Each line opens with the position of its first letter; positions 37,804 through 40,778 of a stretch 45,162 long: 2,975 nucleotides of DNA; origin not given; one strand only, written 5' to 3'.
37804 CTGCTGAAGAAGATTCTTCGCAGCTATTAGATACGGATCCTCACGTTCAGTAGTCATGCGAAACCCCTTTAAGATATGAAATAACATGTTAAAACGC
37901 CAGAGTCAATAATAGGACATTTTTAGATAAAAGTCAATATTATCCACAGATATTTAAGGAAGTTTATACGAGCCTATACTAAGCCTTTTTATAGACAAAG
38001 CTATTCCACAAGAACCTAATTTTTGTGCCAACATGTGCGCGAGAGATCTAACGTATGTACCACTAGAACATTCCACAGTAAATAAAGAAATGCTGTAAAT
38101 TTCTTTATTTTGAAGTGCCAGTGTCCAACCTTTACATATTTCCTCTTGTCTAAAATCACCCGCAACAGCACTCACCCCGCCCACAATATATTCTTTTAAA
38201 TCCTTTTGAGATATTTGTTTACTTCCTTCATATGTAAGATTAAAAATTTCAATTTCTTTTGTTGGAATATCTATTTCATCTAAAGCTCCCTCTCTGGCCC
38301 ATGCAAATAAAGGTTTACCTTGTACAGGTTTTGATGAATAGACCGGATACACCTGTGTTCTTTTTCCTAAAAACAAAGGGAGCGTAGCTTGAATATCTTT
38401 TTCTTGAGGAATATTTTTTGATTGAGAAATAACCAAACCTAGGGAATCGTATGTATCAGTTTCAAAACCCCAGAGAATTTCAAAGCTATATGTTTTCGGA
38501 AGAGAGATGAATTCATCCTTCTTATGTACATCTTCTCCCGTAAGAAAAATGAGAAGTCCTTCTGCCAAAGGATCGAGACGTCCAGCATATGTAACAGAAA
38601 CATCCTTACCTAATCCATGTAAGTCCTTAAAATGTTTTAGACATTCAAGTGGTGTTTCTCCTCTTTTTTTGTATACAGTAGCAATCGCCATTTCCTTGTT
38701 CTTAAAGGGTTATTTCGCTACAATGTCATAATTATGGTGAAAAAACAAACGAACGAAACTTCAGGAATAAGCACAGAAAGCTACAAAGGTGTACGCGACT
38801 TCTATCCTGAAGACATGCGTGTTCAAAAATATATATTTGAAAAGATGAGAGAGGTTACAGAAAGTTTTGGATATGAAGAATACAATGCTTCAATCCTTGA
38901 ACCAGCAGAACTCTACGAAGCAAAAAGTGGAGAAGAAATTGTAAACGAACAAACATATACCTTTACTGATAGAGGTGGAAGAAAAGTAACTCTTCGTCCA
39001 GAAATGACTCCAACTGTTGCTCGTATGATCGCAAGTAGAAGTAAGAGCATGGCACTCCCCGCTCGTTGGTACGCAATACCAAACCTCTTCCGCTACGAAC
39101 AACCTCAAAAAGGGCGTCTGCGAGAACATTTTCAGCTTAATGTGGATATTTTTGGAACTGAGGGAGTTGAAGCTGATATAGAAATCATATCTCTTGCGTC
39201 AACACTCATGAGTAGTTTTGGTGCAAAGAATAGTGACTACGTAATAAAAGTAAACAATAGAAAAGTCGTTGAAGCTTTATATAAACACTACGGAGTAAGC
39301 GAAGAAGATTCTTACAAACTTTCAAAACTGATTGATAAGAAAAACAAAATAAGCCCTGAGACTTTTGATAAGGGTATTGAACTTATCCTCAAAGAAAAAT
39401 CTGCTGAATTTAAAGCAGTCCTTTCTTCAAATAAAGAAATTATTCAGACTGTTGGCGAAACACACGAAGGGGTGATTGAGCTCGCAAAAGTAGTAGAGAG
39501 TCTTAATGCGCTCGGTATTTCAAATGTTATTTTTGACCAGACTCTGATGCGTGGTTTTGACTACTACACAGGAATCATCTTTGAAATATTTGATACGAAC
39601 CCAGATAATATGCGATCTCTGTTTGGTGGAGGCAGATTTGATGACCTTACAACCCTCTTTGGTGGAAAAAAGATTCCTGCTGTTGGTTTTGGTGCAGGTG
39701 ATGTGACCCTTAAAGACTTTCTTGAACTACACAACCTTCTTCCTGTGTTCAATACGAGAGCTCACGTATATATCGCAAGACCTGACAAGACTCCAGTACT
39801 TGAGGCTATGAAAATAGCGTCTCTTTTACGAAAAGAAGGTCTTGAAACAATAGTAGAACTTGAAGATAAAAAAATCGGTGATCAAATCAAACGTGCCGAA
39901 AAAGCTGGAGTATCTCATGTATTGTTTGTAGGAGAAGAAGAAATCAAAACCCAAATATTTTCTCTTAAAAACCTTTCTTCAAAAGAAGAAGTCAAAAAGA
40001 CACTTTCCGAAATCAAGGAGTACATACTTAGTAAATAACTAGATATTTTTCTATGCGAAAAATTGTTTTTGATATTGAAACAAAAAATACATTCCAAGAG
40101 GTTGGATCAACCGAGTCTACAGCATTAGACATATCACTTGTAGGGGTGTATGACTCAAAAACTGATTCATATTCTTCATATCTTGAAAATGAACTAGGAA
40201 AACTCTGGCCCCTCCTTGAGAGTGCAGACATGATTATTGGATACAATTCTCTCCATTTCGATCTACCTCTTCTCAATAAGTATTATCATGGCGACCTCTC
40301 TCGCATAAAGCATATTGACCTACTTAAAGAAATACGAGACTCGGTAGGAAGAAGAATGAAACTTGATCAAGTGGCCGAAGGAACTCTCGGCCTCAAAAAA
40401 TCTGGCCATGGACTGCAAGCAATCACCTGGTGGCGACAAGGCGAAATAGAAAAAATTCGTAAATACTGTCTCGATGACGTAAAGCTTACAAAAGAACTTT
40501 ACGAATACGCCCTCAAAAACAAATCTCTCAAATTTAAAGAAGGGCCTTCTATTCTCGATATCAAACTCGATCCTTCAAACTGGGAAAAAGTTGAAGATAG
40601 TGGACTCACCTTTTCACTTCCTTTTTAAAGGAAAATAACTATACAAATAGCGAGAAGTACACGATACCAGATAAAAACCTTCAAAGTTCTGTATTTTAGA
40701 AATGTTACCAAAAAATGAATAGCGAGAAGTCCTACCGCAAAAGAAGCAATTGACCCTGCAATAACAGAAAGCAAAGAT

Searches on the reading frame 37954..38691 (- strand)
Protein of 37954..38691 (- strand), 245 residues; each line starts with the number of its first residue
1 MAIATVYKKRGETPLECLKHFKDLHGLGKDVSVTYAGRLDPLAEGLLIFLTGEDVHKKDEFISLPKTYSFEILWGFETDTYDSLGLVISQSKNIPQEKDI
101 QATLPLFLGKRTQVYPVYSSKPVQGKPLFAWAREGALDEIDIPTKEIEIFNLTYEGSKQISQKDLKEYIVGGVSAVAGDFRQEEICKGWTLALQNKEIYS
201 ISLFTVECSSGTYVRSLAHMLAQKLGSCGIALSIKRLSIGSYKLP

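Call 76: search_protein_families(library=pfam, proteins=[window:37954-38691:-], max_evalue=0.001)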
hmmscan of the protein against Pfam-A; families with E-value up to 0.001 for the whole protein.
window:37954-38691:- (245 aa): 1 family
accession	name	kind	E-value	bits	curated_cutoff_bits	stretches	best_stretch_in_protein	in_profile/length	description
PF01509.24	TruB_N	-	4.7e-26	92.4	27.3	1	33-154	9-129/149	TruB family pseudouridylate synthase (N terminal domain)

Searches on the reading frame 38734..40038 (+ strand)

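Call 76: search_protein_families(library=pfam, proteins=[window:38734-40038:+], max_evalue=0.001)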
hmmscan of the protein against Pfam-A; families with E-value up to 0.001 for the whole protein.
window:38734-40038:+ (434 aa): 3 families
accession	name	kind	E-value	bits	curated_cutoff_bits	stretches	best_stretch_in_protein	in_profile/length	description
PF13393.11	tRNA-synt_His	-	4.6e-52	177.6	25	1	19-320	1-302/308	Histidyl-tRNA synthetase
PF03129.25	HGTP_anticodon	-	2.8e-14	53.4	21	1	356-433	16-93/94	Anticodon binding domain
PF00587.30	tRNA-synt_2b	-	1.3e-11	45.3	29.3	1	75-239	1-131/179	tRNA synthetase class II core domain (G, H, P, S and T)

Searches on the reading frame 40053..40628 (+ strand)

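Call 76: search_protein_families(library=pfam, proteins=[window:40053-40628:+], max_evalue=0.001)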
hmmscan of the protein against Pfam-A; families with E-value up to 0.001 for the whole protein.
window:40053-40628:+ (191 aa): 2 families
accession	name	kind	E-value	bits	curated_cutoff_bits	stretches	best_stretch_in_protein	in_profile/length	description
PF13482.12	RNase_H_2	-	5.5e-12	46.4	22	1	5-153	2-164/165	RNase_H superfamily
PF10108.15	DNA_pol_B_exo2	-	1e-06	29.1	24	1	86-146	104-166/213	Predicted 3'-5' exonuclease related to the exonuclease domain of PolB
